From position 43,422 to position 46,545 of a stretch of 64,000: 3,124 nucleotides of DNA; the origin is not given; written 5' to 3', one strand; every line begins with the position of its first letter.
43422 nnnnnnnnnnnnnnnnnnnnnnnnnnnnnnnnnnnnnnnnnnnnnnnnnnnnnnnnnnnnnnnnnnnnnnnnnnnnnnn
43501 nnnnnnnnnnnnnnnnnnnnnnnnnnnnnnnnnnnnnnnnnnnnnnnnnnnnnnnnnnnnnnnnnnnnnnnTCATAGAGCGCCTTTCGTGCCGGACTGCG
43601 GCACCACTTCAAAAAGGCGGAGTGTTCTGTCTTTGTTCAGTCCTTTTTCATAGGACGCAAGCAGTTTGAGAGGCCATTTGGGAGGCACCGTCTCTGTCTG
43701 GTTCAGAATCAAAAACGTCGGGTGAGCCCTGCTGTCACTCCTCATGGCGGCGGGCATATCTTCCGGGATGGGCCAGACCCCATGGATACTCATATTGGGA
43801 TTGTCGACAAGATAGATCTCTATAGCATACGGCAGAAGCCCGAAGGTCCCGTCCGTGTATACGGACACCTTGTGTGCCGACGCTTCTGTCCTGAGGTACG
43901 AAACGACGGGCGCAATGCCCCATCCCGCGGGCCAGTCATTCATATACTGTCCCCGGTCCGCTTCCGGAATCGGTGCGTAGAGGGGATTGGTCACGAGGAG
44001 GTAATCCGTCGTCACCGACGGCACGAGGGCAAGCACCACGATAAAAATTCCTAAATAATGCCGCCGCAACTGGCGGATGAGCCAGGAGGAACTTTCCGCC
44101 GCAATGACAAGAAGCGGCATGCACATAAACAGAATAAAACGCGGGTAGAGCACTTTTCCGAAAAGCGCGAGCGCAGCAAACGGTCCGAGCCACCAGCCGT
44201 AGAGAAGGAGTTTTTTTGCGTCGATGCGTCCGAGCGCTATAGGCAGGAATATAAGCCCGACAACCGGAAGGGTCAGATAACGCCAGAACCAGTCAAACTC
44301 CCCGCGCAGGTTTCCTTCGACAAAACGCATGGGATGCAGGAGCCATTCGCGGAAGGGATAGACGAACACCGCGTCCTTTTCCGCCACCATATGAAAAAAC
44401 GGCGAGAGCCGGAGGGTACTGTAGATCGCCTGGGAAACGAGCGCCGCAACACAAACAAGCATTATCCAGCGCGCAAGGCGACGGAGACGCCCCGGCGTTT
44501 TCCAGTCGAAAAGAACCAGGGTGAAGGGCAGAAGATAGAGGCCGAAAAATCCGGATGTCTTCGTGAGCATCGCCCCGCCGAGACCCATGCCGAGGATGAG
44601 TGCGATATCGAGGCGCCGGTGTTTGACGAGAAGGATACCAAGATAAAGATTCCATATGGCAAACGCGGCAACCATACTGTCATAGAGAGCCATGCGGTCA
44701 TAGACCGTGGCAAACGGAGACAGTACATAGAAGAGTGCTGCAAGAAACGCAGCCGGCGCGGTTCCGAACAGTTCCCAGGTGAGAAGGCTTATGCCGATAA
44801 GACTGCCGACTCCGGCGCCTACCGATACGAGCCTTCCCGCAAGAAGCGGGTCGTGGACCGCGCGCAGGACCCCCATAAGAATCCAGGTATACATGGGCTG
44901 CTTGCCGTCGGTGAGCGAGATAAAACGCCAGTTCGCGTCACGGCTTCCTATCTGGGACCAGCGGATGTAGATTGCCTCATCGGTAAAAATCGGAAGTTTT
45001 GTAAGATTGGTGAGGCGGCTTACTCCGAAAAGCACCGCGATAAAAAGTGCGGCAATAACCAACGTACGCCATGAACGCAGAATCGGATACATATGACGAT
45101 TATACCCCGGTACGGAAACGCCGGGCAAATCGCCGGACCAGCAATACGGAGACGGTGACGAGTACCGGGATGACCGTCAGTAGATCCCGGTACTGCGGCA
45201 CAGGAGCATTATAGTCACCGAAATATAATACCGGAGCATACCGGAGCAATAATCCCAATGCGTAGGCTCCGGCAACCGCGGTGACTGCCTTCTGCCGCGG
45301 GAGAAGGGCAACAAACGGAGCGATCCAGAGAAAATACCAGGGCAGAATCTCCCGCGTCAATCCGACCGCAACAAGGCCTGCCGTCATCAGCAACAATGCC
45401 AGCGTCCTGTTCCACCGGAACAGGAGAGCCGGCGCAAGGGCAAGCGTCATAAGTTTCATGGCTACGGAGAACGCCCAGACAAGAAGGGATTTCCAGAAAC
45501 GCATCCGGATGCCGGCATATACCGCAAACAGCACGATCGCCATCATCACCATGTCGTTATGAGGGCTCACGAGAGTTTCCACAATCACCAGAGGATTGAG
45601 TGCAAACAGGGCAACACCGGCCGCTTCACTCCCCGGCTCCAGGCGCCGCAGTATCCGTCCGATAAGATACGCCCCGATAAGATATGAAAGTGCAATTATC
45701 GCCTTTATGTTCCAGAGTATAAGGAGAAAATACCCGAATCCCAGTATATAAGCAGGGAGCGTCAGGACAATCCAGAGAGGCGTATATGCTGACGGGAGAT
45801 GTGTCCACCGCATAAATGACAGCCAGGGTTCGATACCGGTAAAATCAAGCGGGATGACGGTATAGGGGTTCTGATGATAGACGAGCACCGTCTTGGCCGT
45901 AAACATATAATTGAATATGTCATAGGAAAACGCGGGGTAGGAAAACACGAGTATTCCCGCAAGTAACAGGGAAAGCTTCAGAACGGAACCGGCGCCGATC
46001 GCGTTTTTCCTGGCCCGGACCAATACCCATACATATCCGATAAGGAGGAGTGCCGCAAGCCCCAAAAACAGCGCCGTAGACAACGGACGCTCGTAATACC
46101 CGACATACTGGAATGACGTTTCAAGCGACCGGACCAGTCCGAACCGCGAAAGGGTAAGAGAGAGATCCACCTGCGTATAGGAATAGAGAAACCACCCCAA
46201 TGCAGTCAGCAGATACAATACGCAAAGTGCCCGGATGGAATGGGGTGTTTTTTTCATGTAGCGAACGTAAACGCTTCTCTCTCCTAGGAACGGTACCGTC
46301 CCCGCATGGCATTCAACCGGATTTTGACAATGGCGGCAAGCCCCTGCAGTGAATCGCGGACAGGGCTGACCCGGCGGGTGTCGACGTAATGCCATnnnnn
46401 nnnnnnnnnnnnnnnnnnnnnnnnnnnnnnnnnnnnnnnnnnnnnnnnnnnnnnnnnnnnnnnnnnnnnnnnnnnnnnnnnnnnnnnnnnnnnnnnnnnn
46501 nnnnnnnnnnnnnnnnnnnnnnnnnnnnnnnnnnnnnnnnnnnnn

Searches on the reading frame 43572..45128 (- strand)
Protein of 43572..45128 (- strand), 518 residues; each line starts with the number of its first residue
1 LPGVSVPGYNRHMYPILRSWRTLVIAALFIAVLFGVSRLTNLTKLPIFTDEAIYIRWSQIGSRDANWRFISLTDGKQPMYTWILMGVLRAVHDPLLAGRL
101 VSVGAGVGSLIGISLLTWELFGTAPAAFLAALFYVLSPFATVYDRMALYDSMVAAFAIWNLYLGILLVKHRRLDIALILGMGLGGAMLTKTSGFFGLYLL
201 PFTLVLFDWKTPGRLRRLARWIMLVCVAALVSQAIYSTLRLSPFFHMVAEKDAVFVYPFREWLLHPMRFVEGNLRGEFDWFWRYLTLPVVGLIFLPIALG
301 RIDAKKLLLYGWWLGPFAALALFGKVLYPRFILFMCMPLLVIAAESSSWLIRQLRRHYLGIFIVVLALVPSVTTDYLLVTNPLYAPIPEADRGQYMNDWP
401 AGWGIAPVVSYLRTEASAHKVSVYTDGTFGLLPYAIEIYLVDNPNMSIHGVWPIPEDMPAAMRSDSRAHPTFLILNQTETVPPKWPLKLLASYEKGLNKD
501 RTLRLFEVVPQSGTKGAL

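Call 5: search_protein_families(library=pfam, proteins=[window:43572-45128:-], max_evalue=0.001)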
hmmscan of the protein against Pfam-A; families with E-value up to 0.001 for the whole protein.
window:43572-45128:- (518 aa): 1 family
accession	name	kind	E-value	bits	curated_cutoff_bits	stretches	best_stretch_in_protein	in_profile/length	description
PF13231.12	PMT_2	-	1.3e-10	42.2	26.1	1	78-232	4-155/160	Dolichyl-phosphate-mannose-protein mannosyltransferase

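Call 70: search_solved_structures(query=window:43572-45128:-, max_evalue=1)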
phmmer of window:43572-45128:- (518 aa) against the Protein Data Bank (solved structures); distinct sequences matched with E-value up to 1: 8.
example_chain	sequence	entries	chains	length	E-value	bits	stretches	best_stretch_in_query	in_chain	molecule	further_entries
2ce3_A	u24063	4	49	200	0.55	12.1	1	88-155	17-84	ATP-DEPENDENT CLP PROTEASE PROTEOLYTIC SUBUNIT 1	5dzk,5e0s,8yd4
9if4_N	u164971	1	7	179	0.55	12.1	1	89-155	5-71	ATP-dependent Clp protease proteolytic subunit 1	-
9p53_c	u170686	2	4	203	0.55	12.1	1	88-155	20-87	ATP-dependent Clp protease proteolytic subunit 1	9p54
4u0g_H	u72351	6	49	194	0.55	12.1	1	89-155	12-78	ATP-dependent Clp protease proteolytic subunit 1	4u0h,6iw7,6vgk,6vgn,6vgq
2c8t_A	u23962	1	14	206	0.58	12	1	88-155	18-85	ATP-DEPENDENT CLP PROTEASE PROTEOLYTIC SUBUNIT 1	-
2cby_A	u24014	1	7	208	0.6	11.9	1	88-155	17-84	ATP-DEPENDENT CLP PROTEASE PROTEOLYTIC SUBUNIT 1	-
8ycx_N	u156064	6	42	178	0.66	11.8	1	90-155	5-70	ATP-dependent Clp protease proteolytic subunit 1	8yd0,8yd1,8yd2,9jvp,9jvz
7x8x_B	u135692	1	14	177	0.75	11.6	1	90-155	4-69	ATP-dependent Clp protease proteolytic subunit 1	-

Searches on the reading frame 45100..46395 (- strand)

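Call 5: search_protein_families(library=pfam, proteins=[window:45100-46395:-], max_evalue=0.001)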
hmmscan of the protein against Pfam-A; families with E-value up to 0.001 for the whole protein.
window:45100-46395:- (431 aa): 0 families

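Call 19: search_protein_families(library=ncbifam, proteins=[window:45100-46395:-], max_evalue=0.01)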
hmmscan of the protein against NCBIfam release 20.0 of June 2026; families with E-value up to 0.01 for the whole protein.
window:45100-46395:- (431 aa): 0 families

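Call 38: search_protein_families(library=pfam, proteins=[window:45100-46395:-], max_evalue=10)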
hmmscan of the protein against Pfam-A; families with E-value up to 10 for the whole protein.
window:45100-46395:- (431 aa): 2 families
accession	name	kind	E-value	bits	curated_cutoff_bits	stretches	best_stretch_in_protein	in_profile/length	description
PF09594.16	GT87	-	0.015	15.5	25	2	204-425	3-213/237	Glycosyltransferase family 87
PF03372.29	Exo_endo_phos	-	0.068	13.4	24.5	1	247-398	63-157/225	Endonuclease/Exonuclease/phosphatase family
